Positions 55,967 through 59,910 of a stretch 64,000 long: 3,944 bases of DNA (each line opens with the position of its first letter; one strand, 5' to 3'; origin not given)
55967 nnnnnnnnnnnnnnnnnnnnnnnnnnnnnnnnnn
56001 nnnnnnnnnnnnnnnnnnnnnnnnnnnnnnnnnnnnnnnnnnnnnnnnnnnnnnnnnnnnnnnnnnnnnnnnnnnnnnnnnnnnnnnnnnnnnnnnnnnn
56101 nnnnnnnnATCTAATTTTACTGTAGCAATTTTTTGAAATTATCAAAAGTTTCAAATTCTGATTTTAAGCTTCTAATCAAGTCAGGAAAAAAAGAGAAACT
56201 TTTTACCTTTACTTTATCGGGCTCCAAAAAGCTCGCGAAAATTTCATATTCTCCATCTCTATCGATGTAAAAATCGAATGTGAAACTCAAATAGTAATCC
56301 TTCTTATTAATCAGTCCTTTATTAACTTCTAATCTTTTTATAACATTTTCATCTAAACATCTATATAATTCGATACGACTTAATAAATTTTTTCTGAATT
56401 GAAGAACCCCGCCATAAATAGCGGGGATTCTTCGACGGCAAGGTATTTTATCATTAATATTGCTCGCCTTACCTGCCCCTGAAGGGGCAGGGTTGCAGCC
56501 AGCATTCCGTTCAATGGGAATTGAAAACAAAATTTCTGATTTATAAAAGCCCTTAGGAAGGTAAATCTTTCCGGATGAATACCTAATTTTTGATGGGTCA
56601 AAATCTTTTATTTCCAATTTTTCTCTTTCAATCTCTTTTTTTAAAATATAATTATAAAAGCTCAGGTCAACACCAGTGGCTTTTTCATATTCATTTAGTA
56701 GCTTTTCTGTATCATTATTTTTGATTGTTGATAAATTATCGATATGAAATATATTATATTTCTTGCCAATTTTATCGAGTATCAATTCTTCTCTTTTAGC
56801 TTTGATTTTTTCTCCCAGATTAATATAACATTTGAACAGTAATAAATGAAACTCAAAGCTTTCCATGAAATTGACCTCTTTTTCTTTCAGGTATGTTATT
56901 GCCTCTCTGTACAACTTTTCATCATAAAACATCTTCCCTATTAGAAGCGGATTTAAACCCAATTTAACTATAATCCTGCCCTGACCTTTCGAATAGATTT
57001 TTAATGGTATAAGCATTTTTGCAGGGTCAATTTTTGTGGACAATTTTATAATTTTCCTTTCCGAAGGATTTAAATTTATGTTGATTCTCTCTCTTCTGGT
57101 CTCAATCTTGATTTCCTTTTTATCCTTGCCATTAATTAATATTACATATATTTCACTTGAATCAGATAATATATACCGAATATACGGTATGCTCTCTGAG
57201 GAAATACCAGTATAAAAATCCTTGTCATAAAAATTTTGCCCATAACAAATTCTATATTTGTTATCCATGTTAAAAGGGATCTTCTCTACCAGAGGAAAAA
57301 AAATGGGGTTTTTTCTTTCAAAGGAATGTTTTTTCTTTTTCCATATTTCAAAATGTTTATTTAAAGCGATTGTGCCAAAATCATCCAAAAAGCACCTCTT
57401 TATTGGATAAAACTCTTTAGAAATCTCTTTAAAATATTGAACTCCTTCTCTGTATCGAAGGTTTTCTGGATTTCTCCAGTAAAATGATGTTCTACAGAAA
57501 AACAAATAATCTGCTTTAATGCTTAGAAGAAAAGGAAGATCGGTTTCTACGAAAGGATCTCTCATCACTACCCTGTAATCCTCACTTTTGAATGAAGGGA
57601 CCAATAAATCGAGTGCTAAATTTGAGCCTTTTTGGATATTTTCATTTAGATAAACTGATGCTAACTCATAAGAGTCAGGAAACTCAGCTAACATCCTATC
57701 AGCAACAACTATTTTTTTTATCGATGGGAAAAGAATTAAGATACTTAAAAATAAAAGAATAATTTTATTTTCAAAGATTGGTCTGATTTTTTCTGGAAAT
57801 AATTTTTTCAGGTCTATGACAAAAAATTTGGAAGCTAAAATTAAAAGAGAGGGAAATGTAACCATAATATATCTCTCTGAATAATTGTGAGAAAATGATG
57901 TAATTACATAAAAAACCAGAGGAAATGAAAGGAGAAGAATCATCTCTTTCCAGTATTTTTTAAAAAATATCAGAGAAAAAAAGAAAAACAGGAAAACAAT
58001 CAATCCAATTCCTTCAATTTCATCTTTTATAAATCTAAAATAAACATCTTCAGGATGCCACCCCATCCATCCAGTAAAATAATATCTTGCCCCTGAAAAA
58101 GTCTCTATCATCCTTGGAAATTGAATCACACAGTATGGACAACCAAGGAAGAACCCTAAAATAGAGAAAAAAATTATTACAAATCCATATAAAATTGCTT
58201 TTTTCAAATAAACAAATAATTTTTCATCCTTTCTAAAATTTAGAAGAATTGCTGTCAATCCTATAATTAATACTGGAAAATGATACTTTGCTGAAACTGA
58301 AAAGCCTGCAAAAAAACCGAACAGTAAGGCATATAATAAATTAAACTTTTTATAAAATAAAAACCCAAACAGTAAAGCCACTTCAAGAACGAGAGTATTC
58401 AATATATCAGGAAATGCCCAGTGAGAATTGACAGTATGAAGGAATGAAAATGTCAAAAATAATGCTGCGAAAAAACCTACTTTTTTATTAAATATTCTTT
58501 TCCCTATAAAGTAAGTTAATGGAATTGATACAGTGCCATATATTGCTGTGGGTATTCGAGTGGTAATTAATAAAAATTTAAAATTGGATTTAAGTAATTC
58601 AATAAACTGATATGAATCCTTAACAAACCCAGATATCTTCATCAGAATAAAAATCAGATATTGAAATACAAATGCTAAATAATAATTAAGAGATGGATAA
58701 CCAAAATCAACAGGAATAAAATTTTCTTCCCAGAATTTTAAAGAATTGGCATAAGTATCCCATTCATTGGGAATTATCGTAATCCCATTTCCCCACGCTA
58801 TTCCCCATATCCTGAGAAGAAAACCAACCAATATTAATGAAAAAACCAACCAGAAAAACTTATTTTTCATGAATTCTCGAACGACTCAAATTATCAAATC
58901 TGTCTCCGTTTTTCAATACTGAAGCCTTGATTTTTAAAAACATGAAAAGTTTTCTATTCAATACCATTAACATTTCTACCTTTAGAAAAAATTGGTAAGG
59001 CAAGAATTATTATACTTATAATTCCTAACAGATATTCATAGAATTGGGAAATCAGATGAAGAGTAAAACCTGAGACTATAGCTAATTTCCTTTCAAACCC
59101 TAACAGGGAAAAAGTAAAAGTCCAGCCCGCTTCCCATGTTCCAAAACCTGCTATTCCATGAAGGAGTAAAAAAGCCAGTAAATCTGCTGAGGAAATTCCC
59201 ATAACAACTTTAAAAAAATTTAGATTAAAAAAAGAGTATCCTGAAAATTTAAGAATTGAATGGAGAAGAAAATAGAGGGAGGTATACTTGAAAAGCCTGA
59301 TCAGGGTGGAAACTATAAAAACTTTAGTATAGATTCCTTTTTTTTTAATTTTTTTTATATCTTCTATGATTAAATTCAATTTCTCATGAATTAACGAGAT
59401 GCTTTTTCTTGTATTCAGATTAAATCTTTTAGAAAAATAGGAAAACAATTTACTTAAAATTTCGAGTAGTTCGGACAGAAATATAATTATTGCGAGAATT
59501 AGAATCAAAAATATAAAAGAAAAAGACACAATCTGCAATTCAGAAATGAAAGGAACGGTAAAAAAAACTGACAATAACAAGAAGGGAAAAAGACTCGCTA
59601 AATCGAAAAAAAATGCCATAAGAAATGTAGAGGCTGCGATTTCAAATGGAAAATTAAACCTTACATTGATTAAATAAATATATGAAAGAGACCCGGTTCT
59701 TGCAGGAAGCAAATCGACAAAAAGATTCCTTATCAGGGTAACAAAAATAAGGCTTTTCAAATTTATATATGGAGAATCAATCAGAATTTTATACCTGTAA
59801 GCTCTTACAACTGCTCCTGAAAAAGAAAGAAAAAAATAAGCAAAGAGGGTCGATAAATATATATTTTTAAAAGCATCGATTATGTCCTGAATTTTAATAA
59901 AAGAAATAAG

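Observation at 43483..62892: ~19 kb envelope glycosylation island: Arn/Gtr-like polyprenyl-phosphate sugar pathway feeding four paralogous giant GT-C/TPR (TMTC-like) transferases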

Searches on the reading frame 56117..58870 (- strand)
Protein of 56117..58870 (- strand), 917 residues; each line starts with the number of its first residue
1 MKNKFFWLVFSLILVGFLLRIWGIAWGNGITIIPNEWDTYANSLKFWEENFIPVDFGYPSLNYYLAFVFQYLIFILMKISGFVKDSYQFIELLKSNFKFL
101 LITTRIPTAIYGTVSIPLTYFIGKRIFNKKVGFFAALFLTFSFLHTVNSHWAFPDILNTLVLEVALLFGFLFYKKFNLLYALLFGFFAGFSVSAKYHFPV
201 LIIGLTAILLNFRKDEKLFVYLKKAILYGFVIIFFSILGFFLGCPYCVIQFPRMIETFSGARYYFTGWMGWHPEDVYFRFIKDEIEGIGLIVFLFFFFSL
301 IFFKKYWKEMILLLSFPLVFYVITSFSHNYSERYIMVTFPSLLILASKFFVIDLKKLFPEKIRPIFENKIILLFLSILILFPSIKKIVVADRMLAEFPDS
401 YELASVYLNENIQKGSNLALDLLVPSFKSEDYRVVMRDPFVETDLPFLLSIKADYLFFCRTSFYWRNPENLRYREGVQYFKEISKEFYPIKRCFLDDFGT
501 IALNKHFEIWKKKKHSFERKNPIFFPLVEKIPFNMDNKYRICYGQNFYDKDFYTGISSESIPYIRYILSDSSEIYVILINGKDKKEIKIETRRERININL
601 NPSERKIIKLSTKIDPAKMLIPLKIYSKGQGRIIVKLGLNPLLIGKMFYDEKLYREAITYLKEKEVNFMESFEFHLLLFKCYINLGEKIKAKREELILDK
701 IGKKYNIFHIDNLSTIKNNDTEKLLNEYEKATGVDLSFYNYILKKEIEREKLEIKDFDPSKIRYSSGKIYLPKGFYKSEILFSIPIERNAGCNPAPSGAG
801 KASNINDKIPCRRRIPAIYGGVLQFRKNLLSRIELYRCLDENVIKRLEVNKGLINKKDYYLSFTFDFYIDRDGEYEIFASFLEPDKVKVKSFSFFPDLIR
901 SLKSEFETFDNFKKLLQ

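Call 5: search_protein_families(library=pfam, proteins=[window:56117-58870:-], max_evalue=0.01)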
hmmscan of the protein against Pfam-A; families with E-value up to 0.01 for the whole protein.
window:56117-58870:- (917 aa): 1 family
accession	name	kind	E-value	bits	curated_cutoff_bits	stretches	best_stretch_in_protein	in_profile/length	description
PF13231.12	PMT_2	-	3.3e-10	40.8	26.1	1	98-235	18-154/160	Dolichyl-phosphate-mannose-protein mannosyltransferase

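Call 7: search_protein_families(library=ncbifam, proteins=[window:56117-58870:-], max_evalue=0.01)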
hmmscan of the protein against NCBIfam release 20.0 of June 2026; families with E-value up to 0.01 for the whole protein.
window:56117-58870:- (917 aa): 2 families
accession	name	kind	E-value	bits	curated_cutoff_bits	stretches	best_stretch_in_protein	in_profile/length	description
TIGR04154.1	archaeo_STT3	subfamily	0.0002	19.9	450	1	106-143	100-137/831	oligosaccharyl transferase, archaeosortase A system-associated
TIGR03663.1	TIGR03663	subfamily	0.0023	17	126.25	1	102-216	71-183/435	flippase activity-associated protein Agl23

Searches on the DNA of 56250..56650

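Call 84: search_rna_families(source=window, start=56250, end=56650, threshold=evalue, max_evalue=1)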
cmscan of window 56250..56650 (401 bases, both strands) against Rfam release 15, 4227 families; matches with E-value up to 1: 2.
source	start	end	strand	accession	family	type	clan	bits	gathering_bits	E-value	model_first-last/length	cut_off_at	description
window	56384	56458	-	RF02621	BSnc120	Gene; sRNA;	-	20.8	114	0.032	1-88/88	no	Brucella sRNA 120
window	56406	56505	-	RF02656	sot0042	Gene; sRNA;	-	13.6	88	0.27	1-174/174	no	Sense overlapping transcript RNA 0042 (sot)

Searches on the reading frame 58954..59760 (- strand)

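Call 5: search_protein_families(library=pfam, proteins=[window:58954-59760:-], max_evalue=0.01)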
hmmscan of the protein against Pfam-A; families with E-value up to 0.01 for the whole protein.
window:58954-59760:- (268 aa): 1 family
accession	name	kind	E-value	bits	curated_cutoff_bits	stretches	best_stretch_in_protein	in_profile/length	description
PF03706.18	LPG_synthase_TM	-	1.1e-10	41.9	33.4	1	5-243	71-299/302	Lysylphosphatidylglycerol synthase TM region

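Call 7: search_protein_families(library=ncbifam, proteins=[window:58954-59760:-], max_evalue=0.01)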
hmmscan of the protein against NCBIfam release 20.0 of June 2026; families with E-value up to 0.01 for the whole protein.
window:58954-59760:- (268 aa): 1 family
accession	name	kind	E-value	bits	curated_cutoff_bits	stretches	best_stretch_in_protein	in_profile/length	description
TIGR00374.1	TIGR00374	subfamily_domain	1.5e-07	31.1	43.2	1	5-260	66-320/323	flippase-like domain-containing protein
